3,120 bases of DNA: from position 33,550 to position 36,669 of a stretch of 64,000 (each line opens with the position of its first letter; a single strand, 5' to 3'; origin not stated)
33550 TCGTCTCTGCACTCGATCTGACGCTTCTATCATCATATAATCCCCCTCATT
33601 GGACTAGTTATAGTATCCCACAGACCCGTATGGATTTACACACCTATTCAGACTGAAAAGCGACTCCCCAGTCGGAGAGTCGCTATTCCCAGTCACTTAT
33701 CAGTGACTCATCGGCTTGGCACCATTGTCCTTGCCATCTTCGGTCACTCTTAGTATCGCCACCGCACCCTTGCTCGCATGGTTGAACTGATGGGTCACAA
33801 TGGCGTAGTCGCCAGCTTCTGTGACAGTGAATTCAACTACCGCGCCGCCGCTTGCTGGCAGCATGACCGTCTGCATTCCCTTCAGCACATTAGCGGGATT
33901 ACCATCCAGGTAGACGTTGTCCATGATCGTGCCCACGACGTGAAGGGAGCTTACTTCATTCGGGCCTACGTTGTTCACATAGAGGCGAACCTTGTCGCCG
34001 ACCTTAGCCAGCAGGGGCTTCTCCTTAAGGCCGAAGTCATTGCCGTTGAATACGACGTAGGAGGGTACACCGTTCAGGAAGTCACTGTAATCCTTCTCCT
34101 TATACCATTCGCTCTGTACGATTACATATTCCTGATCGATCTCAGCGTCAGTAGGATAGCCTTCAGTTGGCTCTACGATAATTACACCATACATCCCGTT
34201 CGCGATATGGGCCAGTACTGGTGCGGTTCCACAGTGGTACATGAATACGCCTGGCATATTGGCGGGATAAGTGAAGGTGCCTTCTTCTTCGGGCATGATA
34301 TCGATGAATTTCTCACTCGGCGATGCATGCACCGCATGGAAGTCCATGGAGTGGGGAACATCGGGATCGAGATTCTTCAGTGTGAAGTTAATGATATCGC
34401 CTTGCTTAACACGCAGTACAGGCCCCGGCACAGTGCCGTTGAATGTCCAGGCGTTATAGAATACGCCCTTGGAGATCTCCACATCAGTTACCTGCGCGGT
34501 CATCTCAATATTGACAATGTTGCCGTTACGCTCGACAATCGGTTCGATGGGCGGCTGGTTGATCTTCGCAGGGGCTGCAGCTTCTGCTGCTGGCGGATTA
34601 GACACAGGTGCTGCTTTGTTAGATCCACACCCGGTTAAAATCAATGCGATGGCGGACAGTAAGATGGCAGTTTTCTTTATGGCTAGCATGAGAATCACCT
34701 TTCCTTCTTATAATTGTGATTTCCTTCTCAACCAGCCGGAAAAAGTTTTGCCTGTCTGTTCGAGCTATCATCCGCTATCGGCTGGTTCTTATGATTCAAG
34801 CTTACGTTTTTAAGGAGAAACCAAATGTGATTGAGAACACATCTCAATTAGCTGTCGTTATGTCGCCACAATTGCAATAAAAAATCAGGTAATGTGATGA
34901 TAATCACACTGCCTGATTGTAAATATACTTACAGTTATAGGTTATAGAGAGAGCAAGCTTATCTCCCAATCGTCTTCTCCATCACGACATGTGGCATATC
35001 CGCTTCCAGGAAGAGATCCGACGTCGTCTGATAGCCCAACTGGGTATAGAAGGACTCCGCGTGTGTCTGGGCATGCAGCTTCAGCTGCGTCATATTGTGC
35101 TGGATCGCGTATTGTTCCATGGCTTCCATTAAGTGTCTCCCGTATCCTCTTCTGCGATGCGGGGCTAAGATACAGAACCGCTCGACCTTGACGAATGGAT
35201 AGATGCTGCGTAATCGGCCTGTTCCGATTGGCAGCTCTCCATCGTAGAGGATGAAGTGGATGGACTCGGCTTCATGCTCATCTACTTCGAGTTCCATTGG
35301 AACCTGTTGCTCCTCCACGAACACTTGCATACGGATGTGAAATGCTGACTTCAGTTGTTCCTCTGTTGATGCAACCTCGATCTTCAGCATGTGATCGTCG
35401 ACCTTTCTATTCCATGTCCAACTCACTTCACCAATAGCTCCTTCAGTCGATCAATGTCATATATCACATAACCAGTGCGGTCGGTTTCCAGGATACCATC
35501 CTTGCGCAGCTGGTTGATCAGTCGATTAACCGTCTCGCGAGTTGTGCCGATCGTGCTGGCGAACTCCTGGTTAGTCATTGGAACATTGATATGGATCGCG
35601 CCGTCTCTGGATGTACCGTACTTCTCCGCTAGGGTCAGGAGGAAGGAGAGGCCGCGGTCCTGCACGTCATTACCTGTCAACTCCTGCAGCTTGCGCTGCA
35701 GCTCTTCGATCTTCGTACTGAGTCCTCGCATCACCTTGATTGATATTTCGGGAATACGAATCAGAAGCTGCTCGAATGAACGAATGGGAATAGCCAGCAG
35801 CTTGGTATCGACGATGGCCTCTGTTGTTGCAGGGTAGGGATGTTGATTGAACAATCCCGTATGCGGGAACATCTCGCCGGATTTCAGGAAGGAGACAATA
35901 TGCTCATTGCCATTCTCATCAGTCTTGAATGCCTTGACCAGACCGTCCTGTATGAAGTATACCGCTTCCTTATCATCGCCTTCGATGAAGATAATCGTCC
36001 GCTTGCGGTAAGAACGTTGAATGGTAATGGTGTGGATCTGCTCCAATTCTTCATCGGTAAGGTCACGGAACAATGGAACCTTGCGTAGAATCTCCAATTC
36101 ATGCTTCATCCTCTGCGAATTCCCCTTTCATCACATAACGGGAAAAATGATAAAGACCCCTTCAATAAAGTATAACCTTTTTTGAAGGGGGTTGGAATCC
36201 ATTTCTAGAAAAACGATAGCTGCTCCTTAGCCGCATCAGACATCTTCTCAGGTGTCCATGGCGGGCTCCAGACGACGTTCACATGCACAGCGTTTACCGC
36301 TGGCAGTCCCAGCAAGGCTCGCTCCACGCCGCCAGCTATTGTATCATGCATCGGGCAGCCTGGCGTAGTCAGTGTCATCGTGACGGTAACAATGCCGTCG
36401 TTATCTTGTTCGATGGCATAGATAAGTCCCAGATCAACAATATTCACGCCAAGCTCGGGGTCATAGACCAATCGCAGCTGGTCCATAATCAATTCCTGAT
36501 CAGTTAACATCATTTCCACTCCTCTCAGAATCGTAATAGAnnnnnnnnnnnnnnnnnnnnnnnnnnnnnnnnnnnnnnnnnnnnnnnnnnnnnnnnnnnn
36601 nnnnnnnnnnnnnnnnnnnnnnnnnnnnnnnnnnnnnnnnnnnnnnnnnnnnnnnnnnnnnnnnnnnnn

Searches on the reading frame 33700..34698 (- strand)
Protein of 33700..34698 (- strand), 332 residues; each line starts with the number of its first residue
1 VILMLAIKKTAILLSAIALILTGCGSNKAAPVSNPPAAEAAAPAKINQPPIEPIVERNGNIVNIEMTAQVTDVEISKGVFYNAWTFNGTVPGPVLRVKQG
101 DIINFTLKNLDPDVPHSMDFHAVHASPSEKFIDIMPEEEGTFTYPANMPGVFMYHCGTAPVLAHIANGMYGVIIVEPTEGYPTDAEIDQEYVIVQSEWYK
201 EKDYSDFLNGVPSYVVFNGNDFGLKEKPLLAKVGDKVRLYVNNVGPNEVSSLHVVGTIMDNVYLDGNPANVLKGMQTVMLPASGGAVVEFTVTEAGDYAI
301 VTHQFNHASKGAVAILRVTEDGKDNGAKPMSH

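Call 4: search_protein_families(library=pfam, proteins=[window:33700-34698:-], max_evalue=0.1)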
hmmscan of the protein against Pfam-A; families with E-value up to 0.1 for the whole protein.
window:33700-34698:- (332 aa): 4 families
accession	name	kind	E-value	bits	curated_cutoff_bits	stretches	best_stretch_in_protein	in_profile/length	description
PF07731.20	Cu-oxidase_2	-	1.1e-14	54.7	20.4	2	87-178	24-136/137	Multicopper oxidase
PF07732.21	Cu-oxidase_3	-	3.3e-14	53.4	21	1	69-178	3-117/119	Multicopper oxidase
PF00394.28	Cu-oxidase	-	0.00019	22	21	1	190-315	2-151/157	Multicopper oxidase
PF13473.12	Cupredoxin_1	-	0.0023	18.3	27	1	94-159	36-95/104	Cupredoxin-like domain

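Call 5: search_protein_families(library=ncbifam, proteins=[window:33700-34698:-], max_evalue=0.1)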
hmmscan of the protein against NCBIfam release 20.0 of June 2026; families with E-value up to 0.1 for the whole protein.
window:33700-34698:- (332 aa): 16 families
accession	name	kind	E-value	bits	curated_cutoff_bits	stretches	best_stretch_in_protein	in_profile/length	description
TIGR02376.1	Cu_nitrite_red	equivalog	1.3e-58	198.9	296.3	1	52-321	18-313/326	copper-containing nitrite reductase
TIGR01480.1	copper_res_A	subfamily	3.9e-17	61.9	478.95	1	63-202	47-185/593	copper resistance system multicopper oxidase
TIGR03388.1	ascorbase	equivalog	3.9e-09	35.7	614.8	1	84-205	23-149/542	L-ascorbate oxidase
TIGR03389.1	laccase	equivalog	1.8e-06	27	558.9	1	83-203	24-148/539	laccase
TIGR04246.1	nitrous_NosZ_Gp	equivalog_domain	5.6e-06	24.9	625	1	55-177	478-578/578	Sec-dependent nitrous-oxide reductase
NF008205.1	PRK10965.1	equivalog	0.00014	20.9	525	1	39-124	24-107/529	multicopper oxidase CueO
NF052460.1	L-NosZ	equivalog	0.00029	19.5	700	1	220-305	386-464/480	clade III lactonase-type nitrous-oxide reductase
NF008135.0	PRK10883.1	equivalog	0.00091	17.8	581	1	39-176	24-164/471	cell division protein FtsP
TIGR03095.1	rusti_cyanin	equivalog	0.0015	18.8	146.7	0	141-176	116-148/148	rusticyanin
TIGR02657.1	amicyanin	equivalog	0.0033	17.8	110.2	1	93-162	11-76/83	amicyanin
TIGR02722.1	lp_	equivalog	0.0077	16.3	110.55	1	8-57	1-50/189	penicillin-binding protein activator LpoB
TIGR04244.1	nitrous_NosZ_RR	equivalog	0.04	12.4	625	1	95-159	551-612/627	TAT-dependent nitrous-oxide reductase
NF047408.1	SA0632_fam_LP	equivalog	0.042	13.5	70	1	8-27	2-21/68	SA0632 family lipoprotein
NF045554.1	AmiPhnlOxPhsA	equivalog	0.048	12.2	950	0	81-109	43-71/581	O-aminophenol oxidase PhsA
TIGR03390.1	ascorbOXfungal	equivalog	0.049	12.1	445.35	0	85-203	31-153/538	L-ascorbate oxidase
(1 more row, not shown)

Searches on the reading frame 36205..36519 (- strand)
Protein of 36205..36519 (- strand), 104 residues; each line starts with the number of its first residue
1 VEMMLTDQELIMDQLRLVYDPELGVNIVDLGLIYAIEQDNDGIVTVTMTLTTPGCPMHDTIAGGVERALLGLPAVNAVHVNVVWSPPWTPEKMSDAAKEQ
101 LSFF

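Call 4: search_protein_families(library=pfam, proteins=[window:36205-36519:-], max_evalue=0.1)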
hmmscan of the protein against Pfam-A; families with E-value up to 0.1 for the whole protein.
window:36205-36519:- (104 aa): 1 family
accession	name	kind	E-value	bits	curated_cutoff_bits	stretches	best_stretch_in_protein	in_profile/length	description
PF01883.24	FeS_assembly_P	-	1e-19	71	23.5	1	11-80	4-71/73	Iron-sulfur cluster assembly protein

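Call 5: search_protein_families(library=ncbifam, proteins=[window:36205-36519:-], max_evalue=0.1)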
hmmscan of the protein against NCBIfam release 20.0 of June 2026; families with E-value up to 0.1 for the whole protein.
window:36205-36519:- (104 aa): 4 families
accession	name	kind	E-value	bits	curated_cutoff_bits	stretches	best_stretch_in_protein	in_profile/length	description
TIGR02945.1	SUF_assoc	equivalog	1.1e-31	109.1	143.4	1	8-103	3-98/99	SUF system Fe-S cluster assembly protein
TIGR03406.1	FeS_long_SufT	hypoth_equivalog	1.8e-30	106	202.6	1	8-101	75-172/174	putative Fe-S cluster assembly protein SufT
NF041868.1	paad_haloarch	equivalog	7.4e-23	81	180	1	11-102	31-121/127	1,2-phenylacetyl-CoA epoxidase subunit PaaD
TIGR02159.1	PA_CoA_Oxy4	equivalog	1.1e-14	54.9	108.15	1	18-102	1-84/146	1,2-phenylacetyl-CoA epoxidase subunit PaaD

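Call 75: search_solved_structures(query=window:36205-36519:-, max_evalue=0.001)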
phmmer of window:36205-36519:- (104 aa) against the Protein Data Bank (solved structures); distinct sequences matched with E-value up to 0.001: 4.
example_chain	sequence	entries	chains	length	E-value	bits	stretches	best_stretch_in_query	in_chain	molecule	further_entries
3lno_A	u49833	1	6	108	3e-23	85.2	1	13-101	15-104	Putative uncharacterized protein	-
5ird_A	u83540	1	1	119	4.3e-22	81.4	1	12-102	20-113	Uncharacterized protein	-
2cu6_A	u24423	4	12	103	5.3e-22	81.2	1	15-101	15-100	dTDP-4-keto-L-rhamnose reductase-related Protein | Putative uncharacterized protein TTHB138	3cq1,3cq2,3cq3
1uwd_A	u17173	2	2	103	2.1e-20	76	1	8-100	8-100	HYPOTHETICAL PROTEIN TM0487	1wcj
